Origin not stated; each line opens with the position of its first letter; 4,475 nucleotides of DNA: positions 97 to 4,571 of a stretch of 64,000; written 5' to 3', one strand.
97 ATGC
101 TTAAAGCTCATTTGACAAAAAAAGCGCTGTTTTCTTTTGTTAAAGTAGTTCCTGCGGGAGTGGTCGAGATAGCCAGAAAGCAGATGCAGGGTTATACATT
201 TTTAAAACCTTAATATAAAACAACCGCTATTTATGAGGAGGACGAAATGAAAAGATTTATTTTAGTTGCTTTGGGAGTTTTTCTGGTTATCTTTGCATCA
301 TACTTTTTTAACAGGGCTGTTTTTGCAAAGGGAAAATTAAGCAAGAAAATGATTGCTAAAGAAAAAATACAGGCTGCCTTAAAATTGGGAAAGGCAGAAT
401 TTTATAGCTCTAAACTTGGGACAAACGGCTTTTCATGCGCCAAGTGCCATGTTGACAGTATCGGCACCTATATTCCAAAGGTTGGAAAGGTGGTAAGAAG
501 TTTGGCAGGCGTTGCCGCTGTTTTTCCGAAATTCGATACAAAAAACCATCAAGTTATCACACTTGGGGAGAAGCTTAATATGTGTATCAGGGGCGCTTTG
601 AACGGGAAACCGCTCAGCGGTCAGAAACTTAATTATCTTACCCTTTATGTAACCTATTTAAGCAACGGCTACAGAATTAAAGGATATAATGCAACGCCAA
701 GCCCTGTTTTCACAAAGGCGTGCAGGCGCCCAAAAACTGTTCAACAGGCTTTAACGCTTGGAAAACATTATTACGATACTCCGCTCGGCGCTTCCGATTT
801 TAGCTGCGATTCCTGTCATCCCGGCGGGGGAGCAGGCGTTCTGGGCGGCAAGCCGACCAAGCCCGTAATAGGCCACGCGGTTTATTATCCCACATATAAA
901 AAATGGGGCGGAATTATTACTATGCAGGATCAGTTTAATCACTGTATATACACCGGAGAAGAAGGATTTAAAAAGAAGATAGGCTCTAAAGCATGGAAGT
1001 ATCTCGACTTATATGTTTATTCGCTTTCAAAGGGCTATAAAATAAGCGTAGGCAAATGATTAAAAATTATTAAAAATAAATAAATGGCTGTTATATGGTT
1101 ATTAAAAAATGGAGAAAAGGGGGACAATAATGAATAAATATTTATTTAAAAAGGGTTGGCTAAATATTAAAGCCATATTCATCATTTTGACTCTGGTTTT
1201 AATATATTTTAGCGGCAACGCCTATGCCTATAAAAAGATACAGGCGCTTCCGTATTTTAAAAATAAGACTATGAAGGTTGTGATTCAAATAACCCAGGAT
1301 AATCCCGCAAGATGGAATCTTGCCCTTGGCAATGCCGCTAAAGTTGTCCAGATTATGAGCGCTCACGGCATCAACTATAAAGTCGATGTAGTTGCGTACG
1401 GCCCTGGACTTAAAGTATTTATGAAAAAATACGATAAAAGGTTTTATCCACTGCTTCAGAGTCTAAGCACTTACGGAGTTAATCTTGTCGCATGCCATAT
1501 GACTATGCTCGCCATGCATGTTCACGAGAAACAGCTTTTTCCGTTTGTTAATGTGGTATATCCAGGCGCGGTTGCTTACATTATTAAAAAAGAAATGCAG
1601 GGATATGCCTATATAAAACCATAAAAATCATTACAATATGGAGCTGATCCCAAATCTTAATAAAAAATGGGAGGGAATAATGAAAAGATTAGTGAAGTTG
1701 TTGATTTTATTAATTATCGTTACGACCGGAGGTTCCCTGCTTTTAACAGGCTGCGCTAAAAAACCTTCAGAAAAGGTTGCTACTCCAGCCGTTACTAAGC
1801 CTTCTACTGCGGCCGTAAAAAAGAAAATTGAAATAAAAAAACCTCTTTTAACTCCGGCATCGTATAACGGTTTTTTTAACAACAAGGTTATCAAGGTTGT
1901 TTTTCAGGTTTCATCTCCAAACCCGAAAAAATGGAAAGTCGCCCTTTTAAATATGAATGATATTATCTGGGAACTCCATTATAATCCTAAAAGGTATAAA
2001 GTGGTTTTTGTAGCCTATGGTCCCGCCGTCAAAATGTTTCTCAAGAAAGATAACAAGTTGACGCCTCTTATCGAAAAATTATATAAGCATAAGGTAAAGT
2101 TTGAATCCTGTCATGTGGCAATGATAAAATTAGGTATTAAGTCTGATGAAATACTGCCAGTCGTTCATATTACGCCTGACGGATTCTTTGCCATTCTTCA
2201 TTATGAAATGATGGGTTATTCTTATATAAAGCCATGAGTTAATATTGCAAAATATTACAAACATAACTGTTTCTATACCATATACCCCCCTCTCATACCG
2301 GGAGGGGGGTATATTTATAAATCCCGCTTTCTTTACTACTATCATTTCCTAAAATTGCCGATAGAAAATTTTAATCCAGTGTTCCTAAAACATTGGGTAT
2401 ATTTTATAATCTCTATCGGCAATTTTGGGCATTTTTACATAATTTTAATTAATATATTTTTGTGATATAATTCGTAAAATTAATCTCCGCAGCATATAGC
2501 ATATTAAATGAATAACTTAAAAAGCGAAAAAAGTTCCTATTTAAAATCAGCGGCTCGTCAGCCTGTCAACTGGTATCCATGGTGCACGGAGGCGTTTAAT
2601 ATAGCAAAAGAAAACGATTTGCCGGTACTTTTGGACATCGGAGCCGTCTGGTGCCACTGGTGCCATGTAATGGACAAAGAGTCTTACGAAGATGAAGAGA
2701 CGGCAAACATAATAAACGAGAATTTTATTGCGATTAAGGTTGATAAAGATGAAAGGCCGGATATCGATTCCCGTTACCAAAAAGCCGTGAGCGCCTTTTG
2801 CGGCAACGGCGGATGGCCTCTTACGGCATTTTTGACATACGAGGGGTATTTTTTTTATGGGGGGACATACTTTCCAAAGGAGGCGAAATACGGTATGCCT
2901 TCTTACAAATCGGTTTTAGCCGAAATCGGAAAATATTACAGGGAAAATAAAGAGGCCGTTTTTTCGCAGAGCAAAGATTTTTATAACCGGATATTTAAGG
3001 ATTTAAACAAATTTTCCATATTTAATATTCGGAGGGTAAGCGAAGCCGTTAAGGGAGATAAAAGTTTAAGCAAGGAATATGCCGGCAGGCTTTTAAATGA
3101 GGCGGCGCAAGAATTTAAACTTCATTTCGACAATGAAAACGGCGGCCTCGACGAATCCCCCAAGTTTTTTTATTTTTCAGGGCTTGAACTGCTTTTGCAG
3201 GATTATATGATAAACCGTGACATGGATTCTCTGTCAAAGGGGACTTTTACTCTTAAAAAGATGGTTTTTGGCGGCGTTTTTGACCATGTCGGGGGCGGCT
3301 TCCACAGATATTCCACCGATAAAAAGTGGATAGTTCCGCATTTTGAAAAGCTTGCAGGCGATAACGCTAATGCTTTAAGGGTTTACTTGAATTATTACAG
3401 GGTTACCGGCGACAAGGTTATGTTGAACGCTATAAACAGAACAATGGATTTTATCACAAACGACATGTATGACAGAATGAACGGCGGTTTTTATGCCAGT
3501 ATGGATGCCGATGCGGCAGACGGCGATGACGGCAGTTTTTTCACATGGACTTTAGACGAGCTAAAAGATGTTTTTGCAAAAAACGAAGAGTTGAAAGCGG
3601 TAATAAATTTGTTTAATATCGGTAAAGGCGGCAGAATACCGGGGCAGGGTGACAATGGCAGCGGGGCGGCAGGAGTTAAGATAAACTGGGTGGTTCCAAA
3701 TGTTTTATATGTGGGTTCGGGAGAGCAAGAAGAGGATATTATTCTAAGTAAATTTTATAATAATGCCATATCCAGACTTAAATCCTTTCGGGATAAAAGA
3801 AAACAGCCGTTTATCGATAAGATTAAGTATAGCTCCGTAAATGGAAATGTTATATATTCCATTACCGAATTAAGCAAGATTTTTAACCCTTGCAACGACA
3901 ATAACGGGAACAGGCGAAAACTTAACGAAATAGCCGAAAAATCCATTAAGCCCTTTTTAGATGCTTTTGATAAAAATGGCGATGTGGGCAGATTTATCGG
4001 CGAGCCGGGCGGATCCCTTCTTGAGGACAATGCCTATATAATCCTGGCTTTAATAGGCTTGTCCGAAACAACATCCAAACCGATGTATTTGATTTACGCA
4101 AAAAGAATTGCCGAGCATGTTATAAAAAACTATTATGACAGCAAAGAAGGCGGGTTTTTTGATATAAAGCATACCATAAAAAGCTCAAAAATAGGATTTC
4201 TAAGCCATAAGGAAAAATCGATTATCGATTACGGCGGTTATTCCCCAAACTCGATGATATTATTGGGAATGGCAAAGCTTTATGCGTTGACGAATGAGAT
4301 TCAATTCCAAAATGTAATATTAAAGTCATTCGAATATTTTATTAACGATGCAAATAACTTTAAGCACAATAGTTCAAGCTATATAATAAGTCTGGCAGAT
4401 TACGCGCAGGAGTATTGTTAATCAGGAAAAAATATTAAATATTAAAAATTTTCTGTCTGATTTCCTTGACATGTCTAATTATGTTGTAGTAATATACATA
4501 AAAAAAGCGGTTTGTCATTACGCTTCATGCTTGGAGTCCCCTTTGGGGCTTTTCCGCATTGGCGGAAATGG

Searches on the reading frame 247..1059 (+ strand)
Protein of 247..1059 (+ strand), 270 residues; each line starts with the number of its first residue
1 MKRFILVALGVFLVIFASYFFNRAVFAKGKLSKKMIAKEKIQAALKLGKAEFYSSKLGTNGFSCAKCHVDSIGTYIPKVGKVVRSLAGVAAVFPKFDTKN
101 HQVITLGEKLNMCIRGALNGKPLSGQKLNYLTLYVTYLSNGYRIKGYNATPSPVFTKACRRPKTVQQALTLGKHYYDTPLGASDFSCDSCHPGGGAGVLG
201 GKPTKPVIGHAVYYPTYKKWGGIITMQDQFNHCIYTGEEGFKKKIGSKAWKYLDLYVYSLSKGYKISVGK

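Call 12: search_protein_families(library=pfam, proteins=[window:247-1059:+])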
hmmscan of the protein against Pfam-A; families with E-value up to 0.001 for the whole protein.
window:247-1059:+ (270 aa): 2 families
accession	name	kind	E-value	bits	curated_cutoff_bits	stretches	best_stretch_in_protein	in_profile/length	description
PF21342.2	SoxA-TsdA_cyt-c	-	7.7e-22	77.5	27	2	51-144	4-88/88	SoxA/TsdA, cytochrome c domain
PF03150.19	CCP_MauG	-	5.7e-05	24.2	25.6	0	43-71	2-31/149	Di-haem cytochrome c peroxidase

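Call 45: find_encoding_contigs(protein=window:247-1059:+, flank=10000, max_places=2)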
Protein window:247-1059:+ (270 aa): 16 contigs read that carry it; 2 places shown.
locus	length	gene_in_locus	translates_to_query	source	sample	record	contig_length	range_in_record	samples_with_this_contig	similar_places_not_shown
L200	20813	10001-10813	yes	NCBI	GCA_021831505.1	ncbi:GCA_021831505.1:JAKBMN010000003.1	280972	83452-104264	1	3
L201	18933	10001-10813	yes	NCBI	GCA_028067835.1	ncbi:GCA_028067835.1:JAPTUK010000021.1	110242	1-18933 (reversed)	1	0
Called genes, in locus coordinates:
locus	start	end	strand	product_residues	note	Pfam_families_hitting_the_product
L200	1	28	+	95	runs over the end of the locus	PF20126:TumE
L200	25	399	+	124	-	PF25212:HVO_A0114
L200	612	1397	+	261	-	PF01791:DeoC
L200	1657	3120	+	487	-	PF00512:HisKA (weak), PF02518:HATPase_c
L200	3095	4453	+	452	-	PF00072:Response_reg, PF00158:Sigma54_activat, PF14532:Sigma54_activ_2, PF07728:AAA_5, PF25601:AAA_lid_14, PF02954:HTH_8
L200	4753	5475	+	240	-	PF02683:DsbD_TM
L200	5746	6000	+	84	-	-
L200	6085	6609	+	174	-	PF13501:SoxY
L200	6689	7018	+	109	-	PF08770:SoxZ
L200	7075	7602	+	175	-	PF03625:DUF302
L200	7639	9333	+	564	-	PF02872:5_nucleotid_C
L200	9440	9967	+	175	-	PF02635:DsrE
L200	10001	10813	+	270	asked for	PF21342:SoxA-TsdA_cyt-c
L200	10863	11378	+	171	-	PF02635:DsrE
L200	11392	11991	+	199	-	PF02635:DsrE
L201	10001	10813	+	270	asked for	PF21342:SoxA-TsdA_cyt-c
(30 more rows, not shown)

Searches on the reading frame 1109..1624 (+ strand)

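Call 12: search_protein_families(library=pfam, proteins=[window:1109-1624:+])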
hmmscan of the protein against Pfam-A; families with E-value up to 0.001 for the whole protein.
window:1109-1624:+ (171 aa): 2 families
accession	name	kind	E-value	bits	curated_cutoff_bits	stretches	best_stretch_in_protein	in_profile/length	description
PF02635.20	DsrE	-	1.9e-08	34.9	22.7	1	56-170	2-115/116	DsrE/DsrF-like family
PF13686.11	DrsE_2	-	0.00036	21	25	1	109-157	98-144/156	DsrE/DsrF/DrsH-like family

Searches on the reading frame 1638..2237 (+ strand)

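Call 12: search_protein_families(library=pfam, proteins=[window:1638-2237:+])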
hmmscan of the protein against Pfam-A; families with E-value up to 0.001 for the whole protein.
window:1638-2237:+ (199 aa): 1 family
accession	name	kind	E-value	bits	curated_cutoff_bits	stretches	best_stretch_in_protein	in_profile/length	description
PF02635.20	DsrE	-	6e-08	33.3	22.7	1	105-198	22-115/116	DsrE/DsrF-like family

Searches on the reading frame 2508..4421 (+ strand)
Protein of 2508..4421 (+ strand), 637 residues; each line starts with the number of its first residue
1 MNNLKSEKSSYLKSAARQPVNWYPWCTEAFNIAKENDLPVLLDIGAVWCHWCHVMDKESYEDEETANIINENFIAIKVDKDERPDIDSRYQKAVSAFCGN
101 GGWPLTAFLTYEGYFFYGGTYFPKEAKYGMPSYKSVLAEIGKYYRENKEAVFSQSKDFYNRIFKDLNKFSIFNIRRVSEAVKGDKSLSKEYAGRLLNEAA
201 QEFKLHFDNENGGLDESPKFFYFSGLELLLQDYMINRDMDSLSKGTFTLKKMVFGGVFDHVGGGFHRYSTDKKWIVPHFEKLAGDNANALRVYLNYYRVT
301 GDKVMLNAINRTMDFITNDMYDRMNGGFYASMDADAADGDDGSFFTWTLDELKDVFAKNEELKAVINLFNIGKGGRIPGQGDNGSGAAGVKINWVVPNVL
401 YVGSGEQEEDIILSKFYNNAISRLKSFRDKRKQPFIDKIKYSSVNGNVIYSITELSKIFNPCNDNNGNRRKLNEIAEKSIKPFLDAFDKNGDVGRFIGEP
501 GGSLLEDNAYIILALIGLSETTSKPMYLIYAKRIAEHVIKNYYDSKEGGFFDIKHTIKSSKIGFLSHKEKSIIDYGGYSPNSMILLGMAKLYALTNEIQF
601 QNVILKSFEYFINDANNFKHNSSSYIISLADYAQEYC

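Call 12: search_protein_families(library=pfam, proteins=[window:2508-4421:+])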
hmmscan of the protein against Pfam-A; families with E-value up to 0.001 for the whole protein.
window:2508-4421:+ (637 aa): 3 families
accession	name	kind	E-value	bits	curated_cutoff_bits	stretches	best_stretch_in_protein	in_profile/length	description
PF03190.21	Thioredox_DsbH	-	1.7e-65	220.4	27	1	2-161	2-161/163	Protein of unknown function, DUF255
PF13899.12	Thioredoxin_7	-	1.3e-11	44.9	27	1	21-85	1-65/83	Thioredoxin-like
PF07470.19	Glyco_hydro_88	-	7.7e-07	28.8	26.6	0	274-330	68-120/352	Glycosyl Hydrolase Family 88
